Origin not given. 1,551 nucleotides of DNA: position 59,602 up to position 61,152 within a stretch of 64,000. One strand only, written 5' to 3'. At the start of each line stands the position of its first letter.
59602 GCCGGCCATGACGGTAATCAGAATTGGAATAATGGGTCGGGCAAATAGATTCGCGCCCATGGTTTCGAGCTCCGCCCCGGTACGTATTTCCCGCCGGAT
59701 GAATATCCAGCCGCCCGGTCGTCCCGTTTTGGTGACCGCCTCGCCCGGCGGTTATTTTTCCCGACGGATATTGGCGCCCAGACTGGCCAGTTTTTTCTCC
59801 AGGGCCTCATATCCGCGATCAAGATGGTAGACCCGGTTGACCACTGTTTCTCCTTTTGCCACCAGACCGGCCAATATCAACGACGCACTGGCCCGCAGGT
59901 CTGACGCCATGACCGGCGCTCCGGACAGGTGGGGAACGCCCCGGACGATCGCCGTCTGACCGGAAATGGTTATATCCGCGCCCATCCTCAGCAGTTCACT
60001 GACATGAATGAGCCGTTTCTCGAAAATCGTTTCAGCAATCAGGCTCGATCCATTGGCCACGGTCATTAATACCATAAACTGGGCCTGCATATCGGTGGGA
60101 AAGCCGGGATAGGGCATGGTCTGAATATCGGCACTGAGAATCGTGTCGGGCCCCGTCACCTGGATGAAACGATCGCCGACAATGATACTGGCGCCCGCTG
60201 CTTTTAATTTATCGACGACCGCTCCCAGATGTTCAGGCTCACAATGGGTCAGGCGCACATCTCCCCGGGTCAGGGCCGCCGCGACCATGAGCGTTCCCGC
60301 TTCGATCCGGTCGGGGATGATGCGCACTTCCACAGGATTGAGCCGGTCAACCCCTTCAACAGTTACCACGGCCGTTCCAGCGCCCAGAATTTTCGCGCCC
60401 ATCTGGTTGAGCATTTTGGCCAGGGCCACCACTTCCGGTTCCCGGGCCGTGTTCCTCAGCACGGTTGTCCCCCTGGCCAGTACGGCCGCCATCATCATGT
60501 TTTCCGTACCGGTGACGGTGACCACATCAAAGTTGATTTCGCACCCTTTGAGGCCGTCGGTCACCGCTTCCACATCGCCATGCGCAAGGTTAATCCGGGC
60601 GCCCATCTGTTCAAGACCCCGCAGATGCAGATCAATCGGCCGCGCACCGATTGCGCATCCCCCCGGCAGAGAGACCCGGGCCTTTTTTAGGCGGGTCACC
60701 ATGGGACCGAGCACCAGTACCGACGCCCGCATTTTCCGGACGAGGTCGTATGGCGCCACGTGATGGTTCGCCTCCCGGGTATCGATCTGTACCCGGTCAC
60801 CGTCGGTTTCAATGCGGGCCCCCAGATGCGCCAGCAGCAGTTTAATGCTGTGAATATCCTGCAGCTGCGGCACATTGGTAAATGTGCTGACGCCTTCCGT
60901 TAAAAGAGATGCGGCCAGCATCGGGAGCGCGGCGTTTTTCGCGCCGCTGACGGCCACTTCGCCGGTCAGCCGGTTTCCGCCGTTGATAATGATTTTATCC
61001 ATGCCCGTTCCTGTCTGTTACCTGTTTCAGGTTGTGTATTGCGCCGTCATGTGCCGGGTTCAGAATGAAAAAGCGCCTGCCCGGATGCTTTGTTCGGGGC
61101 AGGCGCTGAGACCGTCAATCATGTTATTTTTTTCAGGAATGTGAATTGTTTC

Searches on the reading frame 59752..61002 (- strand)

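Call 15: search_protein_families(library=pfam, proteins=[window:59752-61002:-], max_evalue=0.0001)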
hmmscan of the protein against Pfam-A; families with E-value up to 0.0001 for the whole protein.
window:59752-61002:- (416 aa): 1 family
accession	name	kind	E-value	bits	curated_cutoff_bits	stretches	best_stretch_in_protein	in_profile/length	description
PF00275.25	EPSP_synthase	-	4.3e-110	368.7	22.8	1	7-405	2-417/417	EPSP synthase (3-phosphoshikimate 1-carboxyvinyltransferase)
